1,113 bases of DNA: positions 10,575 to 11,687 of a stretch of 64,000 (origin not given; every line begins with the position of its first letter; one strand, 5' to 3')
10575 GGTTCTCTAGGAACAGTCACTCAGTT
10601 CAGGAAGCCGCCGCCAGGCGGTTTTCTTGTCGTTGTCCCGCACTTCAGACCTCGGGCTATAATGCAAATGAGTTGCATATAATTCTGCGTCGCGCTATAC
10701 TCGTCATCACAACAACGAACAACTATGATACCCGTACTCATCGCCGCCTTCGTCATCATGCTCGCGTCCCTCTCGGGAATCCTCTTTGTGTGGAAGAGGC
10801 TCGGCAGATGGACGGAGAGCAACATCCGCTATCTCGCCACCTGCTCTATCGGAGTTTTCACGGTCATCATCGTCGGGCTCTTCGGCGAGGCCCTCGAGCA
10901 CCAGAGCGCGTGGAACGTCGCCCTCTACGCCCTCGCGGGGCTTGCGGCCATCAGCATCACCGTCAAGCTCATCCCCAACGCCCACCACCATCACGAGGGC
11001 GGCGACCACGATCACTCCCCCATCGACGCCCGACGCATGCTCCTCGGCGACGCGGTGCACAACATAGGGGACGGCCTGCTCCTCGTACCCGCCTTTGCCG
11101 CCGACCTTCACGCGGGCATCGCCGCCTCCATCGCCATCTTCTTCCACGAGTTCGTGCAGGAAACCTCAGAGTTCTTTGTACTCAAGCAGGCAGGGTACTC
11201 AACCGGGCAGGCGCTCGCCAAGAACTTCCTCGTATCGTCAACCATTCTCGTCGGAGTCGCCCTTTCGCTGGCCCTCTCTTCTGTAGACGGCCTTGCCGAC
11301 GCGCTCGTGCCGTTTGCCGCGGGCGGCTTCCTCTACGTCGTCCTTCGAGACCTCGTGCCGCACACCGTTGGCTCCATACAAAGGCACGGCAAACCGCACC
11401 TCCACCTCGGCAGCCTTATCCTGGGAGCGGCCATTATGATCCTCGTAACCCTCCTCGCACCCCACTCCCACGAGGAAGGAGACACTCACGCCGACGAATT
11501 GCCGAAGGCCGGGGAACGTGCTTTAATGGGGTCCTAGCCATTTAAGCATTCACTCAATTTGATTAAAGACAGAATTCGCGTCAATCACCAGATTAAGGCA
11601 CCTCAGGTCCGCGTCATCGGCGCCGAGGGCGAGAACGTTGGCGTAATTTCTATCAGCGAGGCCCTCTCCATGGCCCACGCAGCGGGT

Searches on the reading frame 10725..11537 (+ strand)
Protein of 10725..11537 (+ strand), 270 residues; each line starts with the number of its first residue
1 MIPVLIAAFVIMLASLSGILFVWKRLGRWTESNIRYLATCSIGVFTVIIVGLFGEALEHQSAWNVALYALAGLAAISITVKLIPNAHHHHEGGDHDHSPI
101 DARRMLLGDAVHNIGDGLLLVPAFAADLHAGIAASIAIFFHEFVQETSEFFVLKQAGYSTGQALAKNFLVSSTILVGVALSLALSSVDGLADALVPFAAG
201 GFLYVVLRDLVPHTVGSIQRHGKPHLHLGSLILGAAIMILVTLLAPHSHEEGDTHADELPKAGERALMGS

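Call 6: search_protein_families(library=pfam, proteins=[window:10725-11537:+])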
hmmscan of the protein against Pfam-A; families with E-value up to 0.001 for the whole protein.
window:10725-11537:+ (270 aa): 2 families
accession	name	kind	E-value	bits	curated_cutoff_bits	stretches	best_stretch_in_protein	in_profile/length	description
PF02535.28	Zip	-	2.9e-22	79.8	35.1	1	90-241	166-322/323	ZIP Zinc transporter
PF25592.1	DUF7937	-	0.0006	19.2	31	1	3-135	142-258/402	Domain of unknown function (DUF7937)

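Call 7: search_protein_families(library=ncbifam, proteins=[window:10725-11537:+], max_evalue=0.01)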
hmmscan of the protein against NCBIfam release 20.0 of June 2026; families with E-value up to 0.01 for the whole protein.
window:10725-11537:+ (270 aa): 2 families
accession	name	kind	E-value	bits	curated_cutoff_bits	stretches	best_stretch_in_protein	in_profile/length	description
NF003243.0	PRK04201.1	equivalog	1.4e-05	24.5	252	1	57-243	69-263/266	zinc transporter ZupT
NF004771.0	PRK06110.1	equivalog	0.0053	15.9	317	1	116-185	140-209/323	threonine dehydratase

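Call 12: find_homologous_proteins(query=window:10725-11537:+)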
Query window:10725-11537:+ (270 aa): 350 proteins with E <= 0.001 among 8000 candidates; the best 120 are listed.
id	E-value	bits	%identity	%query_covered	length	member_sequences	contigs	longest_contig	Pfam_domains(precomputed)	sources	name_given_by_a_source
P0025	7.5e-147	506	87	100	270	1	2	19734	PF02535.29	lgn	-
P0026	7.1e-117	408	70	99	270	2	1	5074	PF02535.29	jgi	jgi:zinc and cadmium transporter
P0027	1.0e-116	407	69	99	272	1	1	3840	PF02535.29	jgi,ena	-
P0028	1.7e-115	403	70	98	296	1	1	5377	PF02535.29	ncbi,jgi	jgi:zinc and cadmium transporter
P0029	7.9e-114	398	70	99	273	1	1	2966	PF02535.29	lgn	-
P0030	1.3e-110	387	68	99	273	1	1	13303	PF02535.29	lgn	-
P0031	1.7e-106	374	68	95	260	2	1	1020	PF02535.29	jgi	jgi:zinc and cadmium transporter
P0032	1.2e-101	358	100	61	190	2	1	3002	PF02535.29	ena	-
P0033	2.2e-82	295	65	80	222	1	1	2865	PF02535.29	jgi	jgi:zinc and cadmium transporter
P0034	3.4e-81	291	55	88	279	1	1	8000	PF02535.29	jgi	jgi:zinc and cadmium transporter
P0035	2.5e-80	288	54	94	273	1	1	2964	PF02535.29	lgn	-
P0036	5.1e-80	287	54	93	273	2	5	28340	PF02535.29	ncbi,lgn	-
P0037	6.9e-79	283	53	96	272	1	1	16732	PF02535.29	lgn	-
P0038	9.1e-79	283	55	89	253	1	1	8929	PF02535.29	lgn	-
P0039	1.7e-78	282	58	94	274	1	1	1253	PF02535.29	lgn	-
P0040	2.0e-78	282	53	96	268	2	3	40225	PF02535.29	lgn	-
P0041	2.1e-78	282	54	96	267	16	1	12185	PF02535.29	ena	-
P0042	5.0e-78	280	53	93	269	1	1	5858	PF02535.29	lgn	-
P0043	8.9e-78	280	53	92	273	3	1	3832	PF02535.29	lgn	-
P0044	1.2e-77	279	55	90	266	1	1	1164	PF02535.29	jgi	jgi:zinc and cadmium transporter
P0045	1.6e-77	279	54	91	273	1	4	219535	PF02535.29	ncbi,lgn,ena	-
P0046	1.6e-77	279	53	96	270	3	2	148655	PF02535.29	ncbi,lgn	-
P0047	3.7e-77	278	54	93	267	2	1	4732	PF02535.29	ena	-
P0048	3.8e-77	278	53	97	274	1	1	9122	PF02535.29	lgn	-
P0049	4.1e-77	277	52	86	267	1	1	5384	PF02535.29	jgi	jgi:zinc and cadmium transporter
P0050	7.2e-77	277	56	89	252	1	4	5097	PF02535.29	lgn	-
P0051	1.2e-76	276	51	96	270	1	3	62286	PF02535.29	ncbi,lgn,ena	-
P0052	2.3e-76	275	52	91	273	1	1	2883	PF02535.29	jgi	jgi:zinc and cadmium transporter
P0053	8.5e-76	273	52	92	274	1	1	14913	PF02535.29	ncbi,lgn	-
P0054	9.3e-76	273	53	96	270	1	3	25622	PF02535.29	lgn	-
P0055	9.5e-76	273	51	93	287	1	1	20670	PF02535.29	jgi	jgi:zinc and cadmium transporter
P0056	1.2e-74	269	50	98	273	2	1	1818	PF02535.29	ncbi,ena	-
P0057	1.6e-74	269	51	94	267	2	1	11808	PF02535.29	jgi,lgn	jgi:zinc and cadmium transporter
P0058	2.6e-74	268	52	96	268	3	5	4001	PF02535.29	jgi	jgi:zinc and cadmium transporter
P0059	1.3e-73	266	50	96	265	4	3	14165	PF02535.29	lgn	-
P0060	3.8e-72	261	50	96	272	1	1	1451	PF02535.29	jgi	jgi:zinc and cadmium transporter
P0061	4.0e-72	261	51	93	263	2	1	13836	PF02535.29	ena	-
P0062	4.4e-72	261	50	100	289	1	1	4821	PF02535.29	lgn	-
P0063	1.8e-71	259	52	94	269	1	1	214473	PF02535.29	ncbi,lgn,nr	ncbi:MAG: ZIP family metal transporter [Candidatus Taylorbacteria bacterium]|nr:ZIP family metal tra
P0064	3.9e-71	258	50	91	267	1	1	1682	PF02535.29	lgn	-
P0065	4.4e-71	258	51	94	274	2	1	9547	PF02535.29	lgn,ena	-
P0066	9.2e-71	257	47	96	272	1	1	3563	PF02535.29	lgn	-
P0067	2.1e-70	255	52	90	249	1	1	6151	PF02535.29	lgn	-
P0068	2.3e-70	255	51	91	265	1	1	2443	PF02535.29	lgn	-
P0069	2.5e-70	255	51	88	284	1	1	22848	PF02535.29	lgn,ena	-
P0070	6.1e-70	254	53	94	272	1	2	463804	PF02535.29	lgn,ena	-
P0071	1.7e-69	252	52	97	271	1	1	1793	PF02535.29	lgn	-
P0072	2.1e-69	252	50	95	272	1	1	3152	PF02535.29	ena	-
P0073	3.6e-69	251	53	94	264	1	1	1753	PF02535.29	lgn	-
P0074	9.9e-69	250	49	98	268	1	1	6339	PF02535.29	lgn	-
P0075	1.9e-68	249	50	94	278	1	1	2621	PF02535.29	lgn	-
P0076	2.0e-68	249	51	94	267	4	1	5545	PF02535.29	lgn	-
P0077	2.7e-68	249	50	95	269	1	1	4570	PF02535.29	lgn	-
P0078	5.3e-68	248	50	92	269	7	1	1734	PF02535.29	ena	-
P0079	7.8e-68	247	49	94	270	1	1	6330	PF02535.29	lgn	-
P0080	1.8e-67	246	48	97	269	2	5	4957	PF02535.29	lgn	-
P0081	2.8e-67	245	47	96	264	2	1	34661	PF02535.29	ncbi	-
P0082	1.2e-66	243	51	91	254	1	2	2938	PF02535.29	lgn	-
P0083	2.2e-66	242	73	61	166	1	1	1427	PF02535.29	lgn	-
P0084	2.8e-66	242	49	90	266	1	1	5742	PF02535.29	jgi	jgi:zinc and cadmium transporter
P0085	2.9e-66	242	57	76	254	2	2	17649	PF02535.29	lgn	-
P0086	3.0e-66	242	48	95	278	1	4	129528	PF02535.29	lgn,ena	-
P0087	4.6e-66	241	46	99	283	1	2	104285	PF02535.29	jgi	jgi:zinc and cadmium transporter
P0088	4.8e-66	241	51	91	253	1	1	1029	PF02535.29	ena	-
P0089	6.0e-66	241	48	95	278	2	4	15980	PF02535.29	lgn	-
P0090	7.3e-66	241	48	89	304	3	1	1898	PF02535.29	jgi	-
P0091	1.7e-65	239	49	92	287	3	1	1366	PF02535.29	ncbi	-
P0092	1.8e-65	239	47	90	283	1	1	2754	PF02535.29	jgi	jgi:zinc and cadmium transporter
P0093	1.9e-65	239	49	88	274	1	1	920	PF02535.29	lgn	-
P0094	5.9e-65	238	50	94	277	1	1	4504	PF02535.29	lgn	-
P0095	9.3e-65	237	52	81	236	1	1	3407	PF02535.29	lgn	-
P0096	1.0e-64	237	49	96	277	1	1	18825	PF02535.29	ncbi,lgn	ncbi:MAG: ZIP family metal transporter [Candidatus Paceibacterota bacterium]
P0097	1.5e-64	236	48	94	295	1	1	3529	PF02535.29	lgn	-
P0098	1.7e-64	236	49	94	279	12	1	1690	PF02535.29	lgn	-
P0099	1.8e-64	236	45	97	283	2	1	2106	PF02535.29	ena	-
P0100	2.9e-64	235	51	86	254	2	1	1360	PF02535.29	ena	-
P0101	3.4e-64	235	46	94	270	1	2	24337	PF02535.29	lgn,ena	-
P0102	5.6e-64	234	48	94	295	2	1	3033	PF02535.29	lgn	-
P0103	7.3e-64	234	49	97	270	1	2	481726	PF02535.29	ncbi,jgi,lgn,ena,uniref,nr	ncbi:hypothetical protein COU18_02990 [Candidatus Kaiserbacteria bacterium CG10_big_fil_rev_8_21_14_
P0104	1.0e-63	234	49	95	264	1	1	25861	PF02535.29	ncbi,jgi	-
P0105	1.2e-63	233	47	90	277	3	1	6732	PF02535.29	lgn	-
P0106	1.2e-63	233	50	97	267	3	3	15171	PF02535.29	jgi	jgi:zinc and cadmium transporter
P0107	1.3e-63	233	48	90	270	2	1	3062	PF02535.29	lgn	-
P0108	2.9e-63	232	50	91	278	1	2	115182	PF02535.29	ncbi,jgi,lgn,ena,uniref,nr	ncbi:hypothetical protein COU20_00360 [Candidatus Kaiserbacteria bacterium CG10_big_fil_rev_8_21_14_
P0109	2.9e-63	232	51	80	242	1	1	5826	PF02535.29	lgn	-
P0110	4.3e-63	231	50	99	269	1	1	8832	PF02535.29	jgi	jgi:zinc and cadmium transporter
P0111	4.9e-63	231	50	91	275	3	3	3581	PF02535.29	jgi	jgi:zinc and cadmium transporter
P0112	8.5e-63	230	44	98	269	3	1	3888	PF02535.29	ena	-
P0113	1.1e-62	230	45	91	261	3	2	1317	PF02535.29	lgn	-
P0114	1.3e-62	230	50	91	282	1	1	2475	PF02535.29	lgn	-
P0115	2.3e-62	229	48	94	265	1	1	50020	PF02535.29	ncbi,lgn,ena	-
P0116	2.7e-62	229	50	78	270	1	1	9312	PF02535.29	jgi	jgi:zinc and cadmium transporter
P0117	3.4e-62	229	46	95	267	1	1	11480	PF02535.29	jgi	jgi:zinc transporter ZupT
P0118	1.0e-61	227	50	91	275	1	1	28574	PF02535.29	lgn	-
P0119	1.0e-61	227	50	91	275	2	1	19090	PF02535.29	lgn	-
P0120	1.1e-61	227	47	92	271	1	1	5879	PF02535.29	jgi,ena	jgi:zinc and cadmium transporter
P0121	1.4e-61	226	49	89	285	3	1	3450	PF02535.29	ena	-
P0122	1.9e-61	226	47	93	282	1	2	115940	PF02535.29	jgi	jgi:zinc transporter ZupT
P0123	1.9e-61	226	49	91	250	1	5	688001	PF02535.29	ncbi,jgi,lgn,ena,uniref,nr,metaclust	ncbi:MAG: hypothetical protein A2571_01050 [Candidatus Vogelbacteria bacterium RIFOXYD1_FULL_44_32]|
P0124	2.1e-61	226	46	91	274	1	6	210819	PF02535.29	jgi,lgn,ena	-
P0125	2.2e-61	226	49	89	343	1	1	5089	PF02535.29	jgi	-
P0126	3.5e-61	225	45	96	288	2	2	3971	PF02535.29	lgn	-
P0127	4.1e-61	225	46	96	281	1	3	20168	PF02535.29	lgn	-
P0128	4.6e-61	225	46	90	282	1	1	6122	PF02535.29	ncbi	ncbi:MAG: ZIP family metal transporter [Patescibacteria group bacterium]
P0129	7.3e-61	224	46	94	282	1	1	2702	PF02535.29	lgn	-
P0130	9.4e-61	224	47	91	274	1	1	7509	PF02535.29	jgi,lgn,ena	-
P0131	9.6e-61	224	50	90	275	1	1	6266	PF02535.29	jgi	jgi:zinc and cadmium transporter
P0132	1.2e-60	223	49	91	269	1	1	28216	PF02535.29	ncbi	-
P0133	1.3e-60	223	45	90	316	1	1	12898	PF02535.29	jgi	jgi:zinc and cadmium transporter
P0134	1.3e-60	223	45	94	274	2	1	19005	PF02535.29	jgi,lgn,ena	-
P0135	1.3e-60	223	46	94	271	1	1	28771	PF02535.29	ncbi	-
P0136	1.6e-60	223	44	96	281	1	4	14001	PF02535.29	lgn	-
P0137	2.6e-60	222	48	91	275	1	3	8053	PF02535.29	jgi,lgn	jgi:zinc and cadmium transporter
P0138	3.0e-60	222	44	93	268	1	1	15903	PF02535.29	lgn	-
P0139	3.4e-60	222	46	94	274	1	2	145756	PF02535.29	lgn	-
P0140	4.6e-60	222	45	97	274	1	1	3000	PF02535.29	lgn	-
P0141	5.6e-60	221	45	95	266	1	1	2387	PF02535.29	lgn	-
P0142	7.0e-60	221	47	90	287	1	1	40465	PF02535.29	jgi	jgi:zinc transporter ZupT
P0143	7.8e-60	221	48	91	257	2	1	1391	PF06912.17,PF02535.29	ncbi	-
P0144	8.3e-60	221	48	95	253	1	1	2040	PF02535.29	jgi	-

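Call 39: find_encoding_contigs(protein=P0025, flank=3000, max_places=3)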
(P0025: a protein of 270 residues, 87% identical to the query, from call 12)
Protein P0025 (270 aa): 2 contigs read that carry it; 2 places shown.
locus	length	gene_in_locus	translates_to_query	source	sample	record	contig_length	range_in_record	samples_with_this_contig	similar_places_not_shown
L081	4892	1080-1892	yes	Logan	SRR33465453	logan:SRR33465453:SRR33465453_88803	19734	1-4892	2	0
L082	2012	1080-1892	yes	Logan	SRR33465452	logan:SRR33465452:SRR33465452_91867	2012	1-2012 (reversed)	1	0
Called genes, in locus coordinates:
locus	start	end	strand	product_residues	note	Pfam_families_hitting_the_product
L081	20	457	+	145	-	PF04224:DUF417 (faint)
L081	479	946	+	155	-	-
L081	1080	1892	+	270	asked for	PF02535:Zip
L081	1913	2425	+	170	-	PF05198:IF3_N, PF00707:IF3_C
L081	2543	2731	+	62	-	PF01632:Ribosomal_L35p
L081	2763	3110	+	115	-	PF00453:Ribosomal_L20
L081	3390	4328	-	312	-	-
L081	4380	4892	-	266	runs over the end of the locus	-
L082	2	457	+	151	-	?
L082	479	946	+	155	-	-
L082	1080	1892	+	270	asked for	PF02535:Zip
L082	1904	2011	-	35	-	?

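Call 48: find_encoding_contigs(protein=P0030, flank=2500, max_places=2)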
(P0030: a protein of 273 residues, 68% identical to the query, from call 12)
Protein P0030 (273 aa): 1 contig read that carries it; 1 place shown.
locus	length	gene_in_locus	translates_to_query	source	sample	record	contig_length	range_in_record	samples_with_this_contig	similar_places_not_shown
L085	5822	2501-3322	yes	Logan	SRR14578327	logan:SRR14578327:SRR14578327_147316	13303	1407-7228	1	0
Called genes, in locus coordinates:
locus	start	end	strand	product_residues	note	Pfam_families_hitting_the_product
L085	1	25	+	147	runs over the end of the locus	PF01668:SmpB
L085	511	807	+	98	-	-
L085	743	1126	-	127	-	-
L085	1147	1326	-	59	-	PF02416:TatA_B_E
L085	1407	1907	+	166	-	-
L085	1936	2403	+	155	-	-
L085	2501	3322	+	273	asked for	PF02535:Zip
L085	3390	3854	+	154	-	PF05198:IF3_N, PF00707:IF3_C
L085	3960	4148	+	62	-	PF01632:Ribosomal_L35p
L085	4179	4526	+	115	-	PF00453:Ribosomal_L20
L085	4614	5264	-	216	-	-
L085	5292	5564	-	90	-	-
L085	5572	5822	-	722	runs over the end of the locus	PF25852:DUF6242_C (faint), PF15902:Sortilin-Vps10 (faint)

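Call 49: find_encoding_contigs(protein=P0028, flank=2500, max_places=2)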
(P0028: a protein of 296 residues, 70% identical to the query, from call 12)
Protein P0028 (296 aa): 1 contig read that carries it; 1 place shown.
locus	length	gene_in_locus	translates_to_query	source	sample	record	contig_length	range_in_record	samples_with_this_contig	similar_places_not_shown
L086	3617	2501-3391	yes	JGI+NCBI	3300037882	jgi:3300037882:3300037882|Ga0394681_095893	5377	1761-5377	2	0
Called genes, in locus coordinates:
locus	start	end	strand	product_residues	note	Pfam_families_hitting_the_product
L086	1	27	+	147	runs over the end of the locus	PF01668:SmpB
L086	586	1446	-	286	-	-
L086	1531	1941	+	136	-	PF04224:DUF417 (faint)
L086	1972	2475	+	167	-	-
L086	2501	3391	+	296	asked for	PF02535:Zip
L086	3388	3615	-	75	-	?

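Call 50: find_encoding_contigs(protein=P0026, flank=2500, max_places=2)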
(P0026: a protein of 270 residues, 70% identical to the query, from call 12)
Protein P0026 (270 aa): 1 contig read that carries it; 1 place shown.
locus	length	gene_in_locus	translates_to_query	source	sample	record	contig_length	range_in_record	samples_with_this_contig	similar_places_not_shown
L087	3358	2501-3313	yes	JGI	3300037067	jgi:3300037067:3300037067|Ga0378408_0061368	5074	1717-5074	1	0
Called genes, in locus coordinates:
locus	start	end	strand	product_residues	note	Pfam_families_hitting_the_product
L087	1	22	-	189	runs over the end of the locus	-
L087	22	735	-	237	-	-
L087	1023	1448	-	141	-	-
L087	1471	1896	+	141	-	PF04224:DUF417 (faint)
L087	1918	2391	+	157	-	-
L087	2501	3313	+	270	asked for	PF02535:Zip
